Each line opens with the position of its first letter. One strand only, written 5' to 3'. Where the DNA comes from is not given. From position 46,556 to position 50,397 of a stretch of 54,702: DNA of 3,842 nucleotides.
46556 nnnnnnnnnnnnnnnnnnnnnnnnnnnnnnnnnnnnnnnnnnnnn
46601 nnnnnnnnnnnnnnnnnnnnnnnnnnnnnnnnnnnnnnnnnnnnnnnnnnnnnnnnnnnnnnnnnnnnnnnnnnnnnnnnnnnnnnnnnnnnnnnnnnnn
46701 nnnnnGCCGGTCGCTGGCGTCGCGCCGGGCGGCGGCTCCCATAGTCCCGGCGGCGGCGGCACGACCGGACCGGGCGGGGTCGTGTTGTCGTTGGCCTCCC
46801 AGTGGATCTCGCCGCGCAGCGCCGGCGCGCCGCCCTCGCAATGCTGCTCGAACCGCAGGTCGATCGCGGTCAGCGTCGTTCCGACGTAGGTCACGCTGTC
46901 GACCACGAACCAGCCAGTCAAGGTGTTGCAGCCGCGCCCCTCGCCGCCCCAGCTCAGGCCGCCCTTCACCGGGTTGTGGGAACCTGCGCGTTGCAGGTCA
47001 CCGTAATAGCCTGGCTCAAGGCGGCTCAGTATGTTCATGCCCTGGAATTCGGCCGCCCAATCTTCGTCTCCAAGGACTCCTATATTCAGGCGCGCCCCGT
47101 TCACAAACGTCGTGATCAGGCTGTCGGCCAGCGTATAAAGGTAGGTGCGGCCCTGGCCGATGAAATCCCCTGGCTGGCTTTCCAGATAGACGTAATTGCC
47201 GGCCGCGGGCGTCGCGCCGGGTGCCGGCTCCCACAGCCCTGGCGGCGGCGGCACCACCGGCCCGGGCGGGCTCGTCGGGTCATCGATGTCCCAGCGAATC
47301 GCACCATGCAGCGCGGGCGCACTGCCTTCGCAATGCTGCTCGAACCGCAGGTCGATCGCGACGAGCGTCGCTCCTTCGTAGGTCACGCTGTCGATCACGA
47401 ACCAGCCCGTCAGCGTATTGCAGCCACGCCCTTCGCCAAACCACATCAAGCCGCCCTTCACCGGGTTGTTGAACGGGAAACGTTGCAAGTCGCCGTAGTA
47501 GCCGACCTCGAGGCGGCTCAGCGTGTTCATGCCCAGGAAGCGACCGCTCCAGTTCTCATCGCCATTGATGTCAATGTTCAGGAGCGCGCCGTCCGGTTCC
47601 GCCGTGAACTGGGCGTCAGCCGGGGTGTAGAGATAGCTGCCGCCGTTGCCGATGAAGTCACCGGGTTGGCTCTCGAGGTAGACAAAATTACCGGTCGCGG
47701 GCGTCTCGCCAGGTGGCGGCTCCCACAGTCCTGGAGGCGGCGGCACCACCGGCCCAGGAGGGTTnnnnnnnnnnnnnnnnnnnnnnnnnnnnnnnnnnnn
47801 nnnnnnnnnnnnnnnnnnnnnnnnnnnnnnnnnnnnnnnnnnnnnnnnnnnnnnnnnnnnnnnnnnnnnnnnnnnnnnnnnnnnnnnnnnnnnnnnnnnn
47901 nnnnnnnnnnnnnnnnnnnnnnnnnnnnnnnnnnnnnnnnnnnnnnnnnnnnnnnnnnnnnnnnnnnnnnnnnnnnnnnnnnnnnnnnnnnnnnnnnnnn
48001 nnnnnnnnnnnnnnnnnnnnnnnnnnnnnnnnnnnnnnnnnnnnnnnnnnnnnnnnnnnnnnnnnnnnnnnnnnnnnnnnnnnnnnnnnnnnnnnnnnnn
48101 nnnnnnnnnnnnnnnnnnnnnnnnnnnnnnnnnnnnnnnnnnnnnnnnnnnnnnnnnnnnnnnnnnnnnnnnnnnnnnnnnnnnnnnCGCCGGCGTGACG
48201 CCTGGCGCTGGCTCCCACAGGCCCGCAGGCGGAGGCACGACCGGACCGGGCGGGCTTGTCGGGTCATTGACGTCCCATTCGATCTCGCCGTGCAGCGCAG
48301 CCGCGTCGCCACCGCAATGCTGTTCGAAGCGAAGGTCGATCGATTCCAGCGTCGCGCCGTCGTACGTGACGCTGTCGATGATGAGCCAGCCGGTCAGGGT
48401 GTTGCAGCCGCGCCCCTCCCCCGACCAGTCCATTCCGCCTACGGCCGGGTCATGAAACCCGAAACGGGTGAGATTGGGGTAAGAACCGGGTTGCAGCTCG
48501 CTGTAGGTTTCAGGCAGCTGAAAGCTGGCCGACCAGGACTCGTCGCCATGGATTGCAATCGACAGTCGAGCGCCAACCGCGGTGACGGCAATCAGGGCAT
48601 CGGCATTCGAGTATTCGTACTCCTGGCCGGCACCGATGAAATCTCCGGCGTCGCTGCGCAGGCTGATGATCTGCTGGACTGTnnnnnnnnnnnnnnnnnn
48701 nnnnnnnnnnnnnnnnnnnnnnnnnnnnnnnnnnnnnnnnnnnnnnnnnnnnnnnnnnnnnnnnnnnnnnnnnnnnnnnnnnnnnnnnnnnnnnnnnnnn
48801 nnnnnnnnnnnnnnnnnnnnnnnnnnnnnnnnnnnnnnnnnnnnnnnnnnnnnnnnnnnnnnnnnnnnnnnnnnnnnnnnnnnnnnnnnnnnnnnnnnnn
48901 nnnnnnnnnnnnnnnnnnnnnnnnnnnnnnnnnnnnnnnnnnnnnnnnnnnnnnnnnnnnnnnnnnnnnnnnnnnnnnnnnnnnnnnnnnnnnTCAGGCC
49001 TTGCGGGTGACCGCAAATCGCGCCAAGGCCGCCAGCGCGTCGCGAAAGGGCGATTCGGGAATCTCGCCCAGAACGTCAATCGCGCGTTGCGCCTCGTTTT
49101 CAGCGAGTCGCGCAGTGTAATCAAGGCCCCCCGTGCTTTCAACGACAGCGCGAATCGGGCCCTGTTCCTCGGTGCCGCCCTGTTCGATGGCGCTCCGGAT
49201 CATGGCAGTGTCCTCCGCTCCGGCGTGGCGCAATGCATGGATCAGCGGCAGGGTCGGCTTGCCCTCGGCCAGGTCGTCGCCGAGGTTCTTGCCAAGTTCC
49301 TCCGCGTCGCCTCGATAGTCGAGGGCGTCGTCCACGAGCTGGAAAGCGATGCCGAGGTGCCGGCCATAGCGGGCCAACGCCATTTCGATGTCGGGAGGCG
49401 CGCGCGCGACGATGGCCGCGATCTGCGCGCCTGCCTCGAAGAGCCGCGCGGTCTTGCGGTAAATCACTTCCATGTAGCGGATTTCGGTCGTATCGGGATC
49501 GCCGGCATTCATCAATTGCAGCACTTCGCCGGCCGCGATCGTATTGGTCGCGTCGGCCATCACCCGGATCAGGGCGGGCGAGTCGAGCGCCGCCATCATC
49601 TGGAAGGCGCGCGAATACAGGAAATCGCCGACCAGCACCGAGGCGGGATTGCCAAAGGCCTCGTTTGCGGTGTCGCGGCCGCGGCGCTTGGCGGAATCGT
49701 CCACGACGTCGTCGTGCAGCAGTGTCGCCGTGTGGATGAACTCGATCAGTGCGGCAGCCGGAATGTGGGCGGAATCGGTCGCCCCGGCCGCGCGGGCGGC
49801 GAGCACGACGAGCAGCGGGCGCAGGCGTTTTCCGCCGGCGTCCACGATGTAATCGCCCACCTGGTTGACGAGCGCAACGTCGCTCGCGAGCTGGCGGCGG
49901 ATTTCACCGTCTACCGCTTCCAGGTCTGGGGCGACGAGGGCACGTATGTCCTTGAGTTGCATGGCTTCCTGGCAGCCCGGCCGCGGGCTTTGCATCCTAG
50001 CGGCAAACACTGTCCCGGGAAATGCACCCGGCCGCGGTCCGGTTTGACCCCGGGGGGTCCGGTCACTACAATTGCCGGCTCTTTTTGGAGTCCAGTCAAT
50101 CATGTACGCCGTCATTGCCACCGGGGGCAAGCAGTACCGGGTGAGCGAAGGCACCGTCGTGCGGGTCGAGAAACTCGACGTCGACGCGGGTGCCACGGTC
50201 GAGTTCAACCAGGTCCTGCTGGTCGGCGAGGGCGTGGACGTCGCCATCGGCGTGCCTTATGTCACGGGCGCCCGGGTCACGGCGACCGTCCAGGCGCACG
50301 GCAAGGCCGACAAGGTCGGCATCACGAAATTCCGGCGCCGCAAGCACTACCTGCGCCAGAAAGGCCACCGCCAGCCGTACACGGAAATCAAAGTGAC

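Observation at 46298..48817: Lipoprotein made of five tandem ~165-aa repeats of an unrecognised Cys-containing domain with poly-Pro linkers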

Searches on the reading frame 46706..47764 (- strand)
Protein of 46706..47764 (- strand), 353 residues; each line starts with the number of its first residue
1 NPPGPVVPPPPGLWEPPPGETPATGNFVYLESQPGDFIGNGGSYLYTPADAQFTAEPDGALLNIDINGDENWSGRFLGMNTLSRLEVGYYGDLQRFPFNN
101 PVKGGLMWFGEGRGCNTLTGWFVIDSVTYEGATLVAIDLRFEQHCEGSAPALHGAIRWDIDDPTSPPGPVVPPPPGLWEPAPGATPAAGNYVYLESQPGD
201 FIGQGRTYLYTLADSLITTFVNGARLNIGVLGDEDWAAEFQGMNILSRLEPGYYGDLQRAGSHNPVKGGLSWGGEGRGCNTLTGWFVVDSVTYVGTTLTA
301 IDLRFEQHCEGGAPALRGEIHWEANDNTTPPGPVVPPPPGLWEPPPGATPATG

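Call 58: predict_structure(alignment_id=A3)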
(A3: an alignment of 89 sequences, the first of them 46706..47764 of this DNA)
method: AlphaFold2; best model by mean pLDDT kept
length: 353 residues; sequences in the alignment: 89
mean_pLDDT: 94.3   pTM: 0.84
mean pLDDT of the five models: 94.3, 94.1, 94.0, 94.0, 92.4
residues with pLDDT >= 90: 320; 70-90: 13; 50-70: 17; < 50: 3
segments of 3 or more residues with pLDDT < 50: none
pLDDT, mean of each block of 10 residues (from residue 1): 82 97 97 95 97 97 97 98 98 97 97 96 98 98 98 98 95 98 97 98 98 96 98 98 97 97 94 97 98 98 98 98 85 65 69 48
secondary structure, 60 per line:
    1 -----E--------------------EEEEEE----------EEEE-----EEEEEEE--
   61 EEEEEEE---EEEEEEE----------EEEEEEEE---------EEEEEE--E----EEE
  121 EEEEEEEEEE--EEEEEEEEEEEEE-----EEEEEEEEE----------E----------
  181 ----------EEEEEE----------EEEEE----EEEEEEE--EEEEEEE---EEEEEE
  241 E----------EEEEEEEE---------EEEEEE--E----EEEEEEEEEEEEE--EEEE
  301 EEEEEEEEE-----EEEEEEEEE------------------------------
elements in order: E27-32 E43-46 E52-58 E61-67 E71-77 E88-95 E105-110 E118-130 E133-145 E151-159 E191-196 E207-211 E216-222 E225-231 E235-241 E252-259 E269-274 E282-294 E297-309 E315-323
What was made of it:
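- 47690..47767 (-): Pro-rich arm 2 (residues 351-376). In the two-domain model, which starts at residue 352, this arm is confident from model residue 11 even with no preceding domain (call 58).
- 47198..47275 (-): Pro-rich arm 3 (residues 515-540). It is ordered between barrels 3 and 4 in the model. Two-domain AF2 model: pLDDT 95-98 across the inter-domain linker, pTM 0.84 (call 58).
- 46706..46783 (-): Pro-rich arm 4 (residues 679-704). When modelled with no following barrel its pLDDT falls to 85-48 (call 58).
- Checked: One small correction: the structural unit is arm plus barrel, not barrel plus trailing linker (call 58).
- The C-terminal orphan arm is poor at 85-48 (call 58). The two-domain model is confident (pTM 0.84) with an ordered Pro-rich linker (call 58).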

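Call 72: search_dna_similar(query=window:46706-47764:-, collection=plasmids, mode=protein, max_rows=15)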
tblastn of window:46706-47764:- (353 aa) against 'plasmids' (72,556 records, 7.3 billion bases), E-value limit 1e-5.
Records with a match: 2; places in all: 2; records where one place covers at least 80% of the query: 1.
Best place of each record, by identity: <60% 2.
By first word of the organism name: Photobacterium 1; Streptomyces 1.
By predicted mobility (MOB-suite, as given by PLSDB): non-mobilizable 1; mobilizable 1.
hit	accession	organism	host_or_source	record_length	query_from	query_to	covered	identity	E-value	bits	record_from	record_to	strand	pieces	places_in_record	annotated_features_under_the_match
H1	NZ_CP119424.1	Photobacterium sp. DA100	-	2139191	25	322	76%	33.9%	1e-13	157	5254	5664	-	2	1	none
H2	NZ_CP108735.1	Streptomyces sp. NBC_00984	-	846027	23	324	86%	27.7%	8e-14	80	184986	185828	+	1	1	hypothetical protein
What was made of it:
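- Matches on plasmids are rare: 2 distant hits (call 72).
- Tried and rejected: There were only two distant tblastn hits (call 72).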

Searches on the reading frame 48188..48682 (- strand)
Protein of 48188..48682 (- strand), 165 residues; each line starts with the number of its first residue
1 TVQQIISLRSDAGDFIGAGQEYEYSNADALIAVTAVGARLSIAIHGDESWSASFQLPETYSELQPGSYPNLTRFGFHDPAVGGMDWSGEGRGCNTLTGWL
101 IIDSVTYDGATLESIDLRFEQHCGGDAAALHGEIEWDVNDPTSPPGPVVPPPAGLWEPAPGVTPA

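Call 11: find_homologous_proteins(query=A1, max_evalue=0.001)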
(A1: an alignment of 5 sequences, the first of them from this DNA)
Query A1 (5 sequences) (165 aa, profile of the alignment): 303 proteins with E <= 0.001 among 4302 candidates; the best 120 are listed.
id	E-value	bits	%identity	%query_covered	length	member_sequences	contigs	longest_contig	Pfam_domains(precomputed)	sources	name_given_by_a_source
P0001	1.6e-124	430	56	92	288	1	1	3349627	-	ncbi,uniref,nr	ncbi:hypothetical protein [Noviherbaspirillum saxi]|uniref:Uncharacterized protein n=1 Tax=Noviherba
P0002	8.8e-118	408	55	79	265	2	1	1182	-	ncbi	ncbi:MAG: hypothetical protein ACE1ZA_11940, partial [Pseudomonadales bacterium]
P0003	8.4e-113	392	62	76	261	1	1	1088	-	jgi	jgi:hypothetical protein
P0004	3.6e-110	383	56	91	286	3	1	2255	-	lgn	-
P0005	2.2e-109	381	48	81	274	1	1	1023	-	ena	-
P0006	3.5e-109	380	56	87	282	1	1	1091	-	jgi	jgi:hypothetical protein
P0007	2.9e-107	374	51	82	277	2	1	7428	-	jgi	-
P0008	1.6e-105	368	50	79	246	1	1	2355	-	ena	-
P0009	9.6e-103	359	54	79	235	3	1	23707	-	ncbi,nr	ncbi:MAG: hypothetical protein U1D97_07210, partial [Desulfuromonadales bacterium]|nr:hypothetical p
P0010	1.3e-101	355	60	98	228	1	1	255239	-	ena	-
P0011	7.8e-99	346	51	82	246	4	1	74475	-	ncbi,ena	-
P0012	5.1e-97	340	42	89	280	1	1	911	-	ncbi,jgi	jgi:hypothetical protein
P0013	1.0e-96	339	48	85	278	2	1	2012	-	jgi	jgi:hypothetical protein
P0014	6.3e-95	334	52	79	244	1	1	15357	-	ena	-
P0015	2.2e-93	329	55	98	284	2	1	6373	-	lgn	-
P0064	3.3e-66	240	47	82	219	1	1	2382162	-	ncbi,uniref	ncbi:hypothetical protein ACF3NA_00525 [Alkanindiges sp. WGS2144]|uniref:hypothetical protein n=1 Ta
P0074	5.7e-61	223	62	96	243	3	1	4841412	-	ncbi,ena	-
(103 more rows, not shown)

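Call 22: find_related_loci(query=A1, collection=genome_contigs, flank=6000)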
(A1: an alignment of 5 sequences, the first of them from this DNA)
Query A1 (165 aa) in genome_contigs; peptide patterns used: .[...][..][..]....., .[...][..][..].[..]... (x = any residue, [..] = any of these).
128 stretches matched a pattern; 100 encode a relative of the query (tblastn E <= 1e-3); the best 80 are kept; 76 distinct loci.
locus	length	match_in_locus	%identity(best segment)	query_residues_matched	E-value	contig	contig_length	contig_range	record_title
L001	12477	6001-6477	64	6-164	5e-69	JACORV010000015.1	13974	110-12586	MAG: Gemmatimonadetes bacterium isolate NC_groundwater_1_Ag_B-0.1um_70_44 B2_S2_coassemblyk141_390024, whole genome shot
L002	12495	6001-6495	58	1-165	2e-67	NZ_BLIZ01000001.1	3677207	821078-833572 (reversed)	Geobacter sp. AOG1 scaffold1, whole genome shotgun sequence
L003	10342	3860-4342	68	5-165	1e-66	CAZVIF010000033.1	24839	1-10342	MAG TPA_asm: uncultured Steroidobacteraceae bacterium isolate binchicken_co276_112 genome assembly, contig: NODE_1812_le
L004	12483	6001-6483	59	5-165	3e-65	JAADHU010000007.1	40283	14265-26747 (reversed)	MAG: Gammaproteobacteria bacterium isolate M_MetaBat.209 contig-127_2057, whole genome shotgun sequence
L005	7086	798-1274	59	6-164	9e-64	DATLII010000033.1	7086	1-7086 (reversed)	MAG TPA_asm: Dongiaceae bacterium isolate SMAG_U13663 k141_2438928, whole genome shotgun sequence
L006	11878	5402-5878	67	6-164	1e-63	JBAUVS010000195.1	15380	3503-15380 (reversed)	MAG: Woeseiaceae bacterium isolate MFD01709_ilm_asm_bin9 k127_113456, whole genome shotgun sequence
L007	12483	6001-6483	66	5-165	3e-63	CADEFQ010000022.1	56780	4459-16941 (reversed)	MAG: uncultured proteobacterium isolate Proteobacteria sp. RBC095 genome assembly, contig: MAG095_22, whole genome shotg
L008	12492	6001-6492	55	1-164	2e-62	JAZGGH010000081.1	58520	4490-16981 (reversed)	MAG: Gammaproteobacteria bacterium isolate SCS4bin.9 SCS4bin.9_81, whole genome shotgun sequence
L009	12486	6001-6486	59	6-165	4e-62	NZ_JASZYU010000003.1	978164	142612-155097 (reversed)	Variovorax fucosicus strain J22R193 L64631_3, whole genome shotgun sequence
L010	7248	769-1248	59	6-165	9e-62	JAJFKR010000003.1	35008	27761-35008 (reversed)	MAG: Woeseiaceae bacterium isolate OFTM24 OFTM24_2, whole genome shotgun sequence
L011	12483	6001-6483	68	5-165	4e-61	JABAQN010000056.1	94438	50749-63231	MAG: Steroidobacteraceae bacterium isolate Bin_2 c_000000001036, whole genome shotgun sequence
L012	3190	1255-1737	57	4-164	2e-61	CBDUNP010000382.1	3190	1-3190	MAG TPA_asm: uncultured bacterium isolate SRR22808131_maxbin2_17 genome assembly, contig: ERZ25043456.30802, whole genom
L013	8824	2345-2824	59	6-164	6e-61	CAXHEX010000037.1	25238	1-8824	MAG TPA_asm: uncultured Ketobacter sp. isolate SRR12480122_binner12_Refined_15 genome assembly, contig: ERZ4874374.126,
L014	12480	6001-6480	56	6-165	1e-59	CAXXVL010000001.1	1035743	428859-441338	MAG: Smithellaceae bacterium isolate ea3e3a57-e723-42e2-b213-d72c633126af genome assembly, contig: contig_1, whole genom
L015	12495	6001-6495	55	1-165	5e-59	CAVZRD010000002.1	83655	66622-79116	MAG: uncultured Gammaproteobacteria bacterium isolate MFD05684.bin.2.191 genome assembly, contig: contig_34486, whole ge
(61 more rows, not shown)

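Call 67: find_encoding_contigs(protein=P0001, flank=8000, max_places=1)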
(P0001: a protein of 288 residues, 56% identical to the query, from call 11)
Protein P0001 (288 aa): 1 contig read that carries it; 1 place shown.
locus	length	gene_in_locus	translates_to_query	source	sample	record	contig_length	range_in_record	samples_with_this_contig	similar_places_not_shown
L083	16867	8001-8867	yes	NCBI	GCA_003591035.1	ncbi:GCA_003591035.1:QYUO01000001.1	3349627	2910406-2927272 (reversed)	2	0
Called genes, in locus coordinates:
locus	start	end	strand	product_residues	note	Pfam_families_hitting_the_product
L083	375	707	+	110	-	PF01381:HTH_3 (weak)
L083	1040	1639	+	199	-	PF13338:AbiEi_4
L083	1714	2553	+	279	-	PF08843:AbiEii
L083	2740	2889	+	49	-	PF09907:HigB_toxin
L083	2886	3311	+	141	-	PF01381:HTH_3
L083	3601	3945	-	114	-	PF05016:ParE_toxin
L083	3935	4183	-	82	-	PF02604:PhdYeFM_antitox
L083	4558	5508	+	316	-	PF12281:NTP_transf_8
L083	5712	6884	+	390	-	PF02661:Fic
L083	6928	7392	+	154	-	PF18974:DUF5710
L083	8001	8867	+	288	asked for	-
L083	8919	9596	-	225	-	PF00583:Acetyltransf_1, PF13527:Acetyltransf_9 (faint), PF13673:Acetyltransf_10, PF08445:FR47, PF12746:GNAT_acetyltran (weak), PF13508:Acetyltransf_7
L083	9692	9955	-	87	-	PF02653:BPD_transp_2 (weak)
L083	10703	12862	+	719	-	PF19830:DUF6311, PF25853:DUF6311_C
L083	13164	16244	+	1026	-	PF05954:Phage_GPD, PF04717:Phage_base_V, PF22178:Gp5_trimer_C, PF21277:T6SS_VgrG3-like_C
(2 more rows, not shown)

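Call 68: find_encoding_contigs(protein=P0074, flank=8000, max_places=1)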
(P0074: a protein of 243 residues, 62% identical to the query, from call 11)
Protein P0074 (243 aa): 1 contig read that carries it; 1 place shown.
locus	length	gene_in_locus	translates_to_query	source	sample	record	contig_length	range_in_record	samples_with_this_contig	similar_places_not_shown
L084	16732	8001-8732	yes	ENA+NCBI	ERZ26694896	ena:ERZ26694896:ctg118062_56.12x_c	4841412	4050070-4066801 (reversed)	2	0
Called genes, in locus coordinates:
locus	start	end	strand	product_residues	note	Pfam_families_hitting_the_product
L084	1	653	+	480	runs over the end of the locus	PF02934:GatB_N, PF02637:GatB_Yqey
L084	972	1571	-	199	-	PF01650:Peptidase_C13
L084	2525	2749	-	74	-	-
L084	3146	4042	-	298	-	PF01650:Peptidase_C13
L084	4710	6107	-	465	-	PF02661:Fic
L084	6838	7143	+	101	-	PF00884:Sulfatase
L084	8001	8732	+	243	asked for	-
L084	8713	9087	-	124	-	-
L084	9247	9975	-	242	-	-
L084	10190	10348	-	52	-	-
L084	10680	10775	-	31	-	-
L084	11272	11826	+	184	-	PF06283:ThuA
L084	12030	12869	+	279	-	PF06808:DctM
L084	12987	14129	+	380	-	PF13173:AAA_14, PF13635:DUF4143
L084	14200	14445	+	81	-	-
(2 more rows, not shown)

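Call 69: find_encoding_contigs(protein=P0064, flank=8000, max_places=1)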
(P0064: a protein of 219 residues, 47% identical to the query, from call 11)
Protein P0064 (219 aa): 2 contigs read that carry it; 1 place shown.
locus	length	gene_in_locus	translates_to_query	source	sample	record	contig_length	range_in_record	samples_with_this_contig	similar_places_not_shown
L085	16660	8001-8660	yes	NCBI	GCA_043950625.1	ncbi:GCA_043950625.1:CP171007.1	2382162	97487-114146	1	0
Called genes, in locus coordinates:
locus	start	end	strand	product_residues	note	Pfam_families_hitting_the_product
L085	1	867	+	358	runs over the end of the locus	PF10005:Zn_ribbon_DZR_6, PF15887:Peptidase_Mx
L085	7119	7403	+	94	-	-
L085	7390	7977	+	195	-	-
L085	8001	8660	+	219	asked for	-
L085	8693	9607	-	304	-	PF00126:HTH_1, PF03466:LysR_substrate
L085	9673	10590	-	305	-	PF10340:Say1_Mug180, PF20434:BD-FAE, PF07859:Abhydrolase_3, PF12146:Hydrolase_4 (faint)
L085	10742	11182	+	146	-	PF09917:DUF2147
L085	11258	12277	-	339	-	PF12625:Arabinose_bd, PF12833:HTH_18, PF00165:HTH_AraC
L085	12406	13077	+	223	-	PF04116:FA_hydroxylase (weak)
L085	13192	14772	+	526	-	PF01676:Metalloenzyme, PF06415:iPGM_N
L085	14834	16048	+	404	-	PF22694:CtpB_N-like, PF00595:PDZ, PF17820:PDZ_6, PF03572:Peptidase_S41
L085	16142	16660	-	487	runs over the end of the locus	PF00072:Response_reg, PF00158:Sigma54_activat, PF14532:Sigma54_activ_2, PF25601:AAA_lid_14, PF02954:HTH_8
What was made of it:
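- Homologues elsewhere lie in toxin-antitoxin or Fic-rich regions and are often fragmented (calls 67-69).
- Tried and rejected: Pfam-annotated contexts of three homologues showed unrelated variable regions (calls 67-69).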

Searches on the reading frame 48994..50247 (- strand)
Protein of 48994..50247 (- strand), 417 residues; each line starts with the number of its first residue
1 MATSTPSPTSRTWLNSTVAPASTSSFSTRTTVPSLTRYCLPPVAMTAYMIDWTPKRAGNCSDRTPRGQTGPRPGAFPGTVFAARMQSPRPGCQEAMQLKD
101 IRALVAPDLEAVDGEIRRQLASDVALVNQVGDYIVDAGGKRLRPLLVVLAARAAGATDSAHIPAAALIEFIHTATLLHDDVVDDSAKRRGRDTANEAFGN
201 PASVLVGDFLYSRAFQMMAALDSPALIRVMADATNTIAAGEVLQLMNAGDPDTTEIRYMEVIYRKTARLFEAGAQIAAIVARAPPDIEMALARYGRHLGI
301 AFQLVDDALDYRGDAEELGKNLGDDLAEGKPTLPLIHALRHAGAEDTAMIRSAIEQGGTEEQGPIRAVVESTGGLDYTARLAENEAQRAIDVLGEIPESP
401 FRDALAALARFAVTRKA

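Call 19: search_protein_families(library=pfam, proteins=[window:48994-50247:-], max_evalue=0.001)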
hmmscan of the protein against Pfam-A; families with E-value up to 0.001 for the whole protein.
window:48994-50247:- (417 aa): 1 family
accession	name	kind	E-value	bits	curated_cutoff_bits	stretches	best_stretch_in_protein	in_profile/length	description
PF00348.22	polyprenyl_synt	-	5.1e-79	265.5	27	1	126-369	3-248/251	Polyprenyl synthetase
